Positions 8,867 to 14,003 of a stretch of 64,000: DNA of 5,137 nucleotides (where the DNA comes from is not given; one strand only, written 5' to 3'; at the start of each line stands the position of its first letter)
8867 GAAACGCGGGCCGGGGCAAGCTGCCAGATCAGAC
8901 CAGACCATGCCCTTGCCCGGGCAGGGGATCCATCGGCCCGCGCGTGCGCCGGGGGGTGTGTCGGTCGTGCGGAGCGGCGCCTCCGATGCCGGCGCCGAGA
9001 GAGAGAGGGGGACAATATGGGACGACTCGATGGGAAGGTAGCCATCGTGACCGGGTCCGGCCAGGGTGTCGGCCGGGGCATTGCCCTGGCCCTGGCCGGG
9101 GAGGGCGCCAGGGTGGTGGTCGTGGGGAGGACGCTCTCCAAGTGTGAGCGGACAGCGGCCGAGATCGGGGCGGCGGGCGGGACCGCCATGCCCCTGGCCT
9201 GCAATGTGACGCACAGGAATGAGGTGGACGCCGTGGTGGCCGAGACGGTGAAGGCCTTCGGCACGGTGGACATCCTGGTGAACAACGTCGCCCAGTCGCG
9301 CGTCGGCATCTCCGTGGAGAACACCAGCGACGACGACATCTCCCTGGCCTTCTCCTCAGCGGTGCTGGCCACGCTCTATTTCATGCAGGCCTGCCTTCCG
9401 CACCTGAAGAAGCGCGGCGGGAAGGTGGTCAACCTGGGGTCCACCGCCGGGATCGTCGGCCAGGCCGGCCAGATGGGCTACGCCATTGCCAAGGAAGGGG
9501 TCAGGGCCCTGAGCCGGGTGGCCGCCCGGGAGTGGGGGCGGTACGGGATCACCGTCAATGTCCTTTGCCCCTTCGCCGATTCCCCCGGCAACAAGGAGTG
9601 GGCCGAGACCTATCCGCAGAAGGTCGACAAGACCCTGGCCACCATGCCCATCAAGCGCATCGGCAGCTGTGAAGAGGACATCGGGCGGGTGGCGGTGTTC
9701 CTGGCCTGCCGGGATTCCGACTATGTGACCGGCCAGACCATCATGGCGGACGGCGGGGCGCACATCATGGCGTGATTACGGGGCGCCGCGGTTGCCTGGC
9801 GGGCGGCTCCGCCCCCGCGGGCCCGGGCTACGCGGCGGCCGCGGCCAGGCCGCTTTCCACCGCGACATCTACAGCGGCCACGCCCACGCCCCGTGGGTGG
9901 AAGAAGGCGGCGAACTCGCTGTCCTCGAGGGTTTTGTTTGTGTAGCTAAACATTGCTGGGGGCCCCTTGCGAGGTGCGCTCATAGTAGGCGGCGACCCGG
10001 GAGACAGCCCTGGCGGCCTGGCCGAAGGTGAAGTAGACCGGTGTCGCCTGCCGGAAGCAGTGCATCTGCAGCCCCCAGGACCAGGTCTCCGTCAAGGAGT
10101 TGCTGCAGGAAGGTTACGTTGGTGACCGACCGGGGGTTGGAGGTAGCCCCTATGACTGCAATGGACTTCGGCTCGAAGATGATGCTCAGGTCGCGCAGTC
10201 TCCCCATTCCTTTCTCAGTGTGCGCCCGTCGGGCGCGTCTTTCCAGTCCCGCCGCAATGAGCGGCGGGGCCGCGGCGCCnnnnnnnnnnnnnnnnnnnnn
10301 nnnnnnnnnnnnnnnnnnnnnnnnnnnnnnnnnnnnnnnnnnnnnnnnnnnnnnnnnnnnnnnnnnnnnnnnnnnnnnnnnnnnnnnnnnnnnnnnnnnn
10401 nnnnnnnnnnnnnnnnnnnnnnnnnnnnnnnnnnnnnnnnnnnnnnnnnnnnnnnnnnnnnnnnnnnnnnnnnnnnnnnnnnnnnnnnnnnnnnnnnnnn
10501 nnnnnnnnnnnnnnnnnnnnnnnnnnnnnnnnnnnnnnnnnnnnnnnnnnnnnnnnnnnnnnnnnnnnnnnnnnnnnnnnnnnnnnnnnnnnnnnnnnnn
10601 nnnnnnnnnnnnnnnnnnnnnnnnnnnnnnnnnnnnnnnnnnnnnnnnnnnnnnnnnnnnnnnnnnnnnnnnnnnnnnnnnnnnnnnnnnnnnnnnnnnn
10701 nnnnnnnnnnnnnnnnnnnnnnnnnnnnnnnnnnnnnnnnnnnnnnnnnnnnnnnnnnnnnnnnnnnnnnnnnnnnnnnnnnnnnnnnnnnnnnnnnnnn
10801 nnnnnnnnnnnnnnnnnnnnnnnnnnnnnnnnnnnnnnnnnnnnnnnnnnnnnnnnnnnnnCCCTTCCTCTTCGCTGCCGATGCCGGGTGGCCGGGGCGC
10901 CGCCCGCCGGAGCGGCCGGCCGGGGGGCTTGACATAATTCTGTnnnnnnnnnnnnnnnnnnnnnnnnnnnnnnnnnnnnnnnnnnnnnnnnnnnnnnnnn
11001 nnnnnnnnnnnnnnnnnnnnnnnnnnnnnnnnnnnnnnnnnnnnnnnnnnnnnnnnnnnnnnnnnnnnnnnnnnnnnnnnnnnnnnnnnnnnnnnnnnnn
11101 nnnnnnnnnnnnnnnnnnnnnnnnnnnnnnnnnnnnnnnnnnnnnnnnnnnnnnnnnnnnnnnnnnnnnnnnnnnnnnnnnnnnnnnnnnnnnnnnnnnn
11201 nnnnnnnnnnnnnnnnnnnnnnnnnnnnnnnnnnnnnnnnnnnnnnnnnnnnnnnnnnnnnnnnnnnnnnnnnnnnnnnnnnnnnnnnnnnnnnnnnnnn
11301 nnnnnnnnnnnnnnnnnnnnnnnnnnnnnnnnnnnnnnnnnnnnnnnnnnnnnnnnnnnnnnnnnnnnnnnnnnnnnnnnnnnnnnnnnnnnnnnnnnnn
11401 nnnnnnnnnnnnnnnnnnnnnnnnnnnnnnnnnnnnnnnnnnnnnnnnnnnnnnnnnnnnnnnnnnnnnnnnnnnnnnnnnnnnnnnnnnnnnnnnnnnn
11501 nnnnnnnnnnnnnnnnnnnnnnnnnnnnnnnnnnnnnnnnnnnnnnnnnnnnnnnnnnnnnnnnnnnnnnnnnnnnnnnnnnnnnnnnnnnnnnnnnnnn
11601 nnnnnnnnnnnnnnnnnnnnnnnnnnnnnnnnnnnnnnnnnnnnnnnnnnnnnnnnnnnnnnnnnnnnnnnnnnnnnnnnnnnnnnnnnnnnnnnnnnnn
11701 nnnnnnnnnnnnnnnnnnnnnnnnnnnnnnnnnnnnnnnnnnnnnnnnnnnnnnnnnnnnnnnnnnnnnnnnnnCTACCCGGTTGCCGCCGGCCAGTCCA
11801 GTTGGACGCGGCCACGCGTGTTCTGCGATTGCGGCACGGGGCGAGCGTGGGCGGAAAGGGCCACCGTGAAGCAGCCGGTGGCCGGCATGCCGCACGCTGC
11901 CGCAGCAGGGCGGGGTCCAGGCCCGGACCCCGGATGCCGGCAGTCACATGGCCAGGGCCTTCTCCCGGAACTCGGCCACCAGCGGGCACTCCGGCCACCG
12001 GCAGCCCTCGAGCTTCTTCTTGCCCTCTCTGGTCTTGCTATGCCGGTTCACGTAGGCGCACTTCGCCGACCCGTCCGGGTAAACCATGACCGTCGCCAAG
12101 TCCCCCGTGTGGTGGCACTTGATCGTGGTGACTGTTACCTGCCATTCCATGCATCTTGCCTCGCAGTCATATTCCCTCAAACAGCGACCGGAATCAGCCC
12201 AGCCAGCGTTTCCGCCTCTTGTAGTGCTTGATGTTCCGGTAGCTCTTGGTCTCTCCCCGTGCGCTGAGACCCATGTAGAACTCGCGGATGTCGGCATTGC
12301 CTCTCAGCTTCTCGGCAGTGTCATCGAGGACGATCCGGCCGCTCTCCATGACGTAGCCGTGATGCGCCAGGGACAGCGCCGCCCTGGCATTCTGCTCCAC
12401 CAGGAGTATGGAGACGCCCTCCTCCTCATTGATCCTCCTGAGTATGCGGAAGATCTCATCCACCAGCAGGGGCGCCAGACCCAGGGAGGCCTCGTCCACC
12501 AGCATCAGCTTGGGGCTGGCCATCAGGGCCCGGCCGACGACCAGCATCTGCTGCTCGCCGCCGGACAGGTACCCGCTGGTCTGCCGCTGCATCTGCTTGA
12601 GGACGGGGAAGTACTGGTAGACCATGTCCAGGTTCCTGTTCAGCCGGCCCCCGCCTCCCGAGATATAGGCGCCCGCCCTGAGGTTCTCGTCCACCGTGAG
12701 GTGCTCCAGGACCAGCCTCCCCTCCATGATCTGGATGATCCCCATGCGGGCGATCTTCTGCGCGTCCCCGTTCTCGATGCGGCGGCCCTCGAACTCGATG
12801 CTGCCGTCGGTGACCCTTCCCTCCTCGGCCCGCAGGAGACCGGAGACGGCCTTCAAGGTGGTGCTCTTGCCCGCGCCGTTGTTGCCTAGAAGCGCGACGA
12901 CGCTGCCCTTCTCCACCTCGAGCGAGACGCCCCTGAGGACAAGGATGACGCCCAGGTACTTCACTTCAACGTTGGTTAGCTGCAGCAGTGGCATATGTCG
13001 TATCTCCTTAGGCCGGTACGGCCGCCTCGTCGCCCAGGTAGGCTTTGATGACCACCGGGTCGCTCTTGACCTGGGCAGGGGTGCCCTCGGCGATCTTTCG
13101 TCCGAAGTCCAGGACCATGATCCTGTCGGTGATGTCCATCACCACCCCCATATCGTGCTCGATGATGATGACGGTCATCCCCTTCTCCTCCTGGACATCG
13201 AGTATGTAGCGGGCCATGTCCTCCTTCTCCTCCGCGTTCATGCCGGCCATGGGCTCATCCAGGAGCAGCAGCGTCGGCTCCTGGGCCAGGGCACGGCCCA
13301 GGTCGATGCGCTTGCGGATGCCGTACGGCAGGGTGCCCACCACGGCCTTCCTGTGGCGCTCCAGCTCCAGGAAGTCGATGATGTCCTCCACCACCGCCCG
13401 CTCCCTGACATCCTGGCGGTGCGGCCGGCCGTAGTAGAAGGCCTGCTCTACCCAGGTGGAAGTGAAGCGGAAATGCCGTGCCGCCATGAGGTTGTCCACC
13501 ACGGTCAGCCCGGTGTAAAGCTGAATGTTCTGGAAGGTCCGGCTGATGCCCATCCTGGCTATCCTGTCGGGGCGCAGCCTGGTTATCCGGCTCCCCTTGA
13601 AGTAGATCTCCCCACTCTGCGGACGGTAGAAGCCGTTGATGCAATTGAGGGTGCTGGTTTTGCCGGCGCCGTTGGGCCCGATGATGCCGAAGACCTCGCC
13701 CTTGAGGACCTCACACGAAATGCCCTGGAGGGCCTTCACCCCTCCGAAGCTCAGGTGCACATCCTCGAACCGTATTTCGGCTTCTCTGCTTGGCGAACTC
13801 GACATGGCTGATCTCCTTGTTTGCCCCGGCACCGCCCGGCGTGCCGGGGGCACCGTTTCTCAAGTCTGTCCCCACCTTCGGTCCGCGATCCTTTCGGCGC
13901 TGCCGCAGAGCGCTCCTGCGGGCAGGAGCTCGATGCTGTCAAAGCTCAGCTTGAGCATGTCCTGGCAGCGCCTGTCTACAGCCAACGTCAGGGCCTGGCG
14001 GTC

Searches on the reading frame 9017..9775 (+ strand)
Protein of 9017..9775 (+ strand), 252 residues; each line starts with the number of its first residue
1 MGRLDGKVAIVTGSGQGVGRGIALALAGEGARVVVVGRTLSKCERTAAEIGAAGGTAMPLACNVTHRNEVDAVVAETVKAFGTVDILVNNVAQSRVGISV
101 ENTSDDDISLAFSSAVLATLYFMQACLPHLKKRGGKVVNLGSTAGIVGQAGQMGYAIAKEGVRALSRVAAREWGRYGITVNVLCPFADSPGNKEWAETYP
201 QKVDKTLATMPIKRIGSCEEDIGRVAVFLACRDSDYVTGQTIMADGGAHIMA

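Call 89: search_protein_families(library=pfam, proteins=[window:9017-9775:+], max_evalue=0.000001)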
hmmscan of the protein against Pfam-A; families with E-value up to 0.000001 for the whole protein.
window:9017-9775:+ (252 aa): 3 families
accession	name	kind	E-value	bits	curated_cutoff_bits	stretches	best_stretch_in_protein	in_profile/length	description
PF13561.12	adh_short_C2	-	3.2e-50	171.4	27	1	16-249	6-236/236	Enoyl-(Acyl carrier protein) reductase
PF00106.31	adh_short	-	4e-44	150.9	26.6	1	7-185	1-179/195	short chain dehydrogenase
PF08659.16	KR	-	1e-11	45.5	22.6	1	9-169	3-163/180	KR domain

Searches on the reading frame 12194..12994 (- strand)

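Call 89: search_protein_families(library=pfam, proteins=[window:12194-12994:-], max_evalue=0.000001)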
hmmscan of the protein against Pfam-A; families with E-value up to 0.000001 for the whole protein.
window:12194-12994:- (266 aa): 2 families
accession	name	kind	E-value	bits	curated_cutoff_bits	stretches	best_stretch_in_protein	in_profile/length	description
PF00005.33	ABC_tran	-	2.3e-24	87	25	1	20-169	1-135/137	ABC transporter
PF13304.12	AAA_21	-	3.3e-08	34.4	27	0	33-92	2-69/304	AAA domain, putative AbiEii toxin, Type IV TA system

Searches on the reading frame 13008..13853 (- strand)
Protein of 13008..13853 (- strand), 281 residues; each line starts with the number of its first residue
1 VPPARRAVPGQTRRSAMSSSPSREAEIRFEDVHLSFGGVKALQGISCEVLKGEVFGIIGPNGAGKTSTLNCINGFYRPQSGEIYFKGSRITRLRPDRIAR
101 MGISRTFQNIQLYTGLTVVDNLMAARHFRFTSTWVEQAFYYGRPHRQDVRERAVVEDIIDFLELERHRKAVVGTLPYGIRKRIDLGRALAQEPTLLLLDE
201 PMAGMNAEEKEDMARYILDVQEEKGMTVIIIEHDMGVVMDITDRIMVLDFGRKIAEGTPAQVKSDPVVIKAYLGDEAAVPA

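Call 89: search_protein_families(library=pfam, proteins=[window:13008-13853:-], max_evalue=0.000001)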
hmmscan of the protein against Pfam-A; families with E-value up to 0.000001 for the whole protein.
window:13008-13853:- (281 aa): 2 families
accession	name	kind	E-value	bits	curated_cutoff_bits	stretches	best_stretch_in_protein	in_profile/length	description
PF00005.33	ABC_tran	-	6.3e-28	98.5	25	1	42-203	1-137/137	ABC transporter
PF12399.14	BCA_ABC_TP_C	-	4.2e-13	49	25.5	1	252-278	1-27/27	Branched-chain amino acid ATP-binding cassette transporter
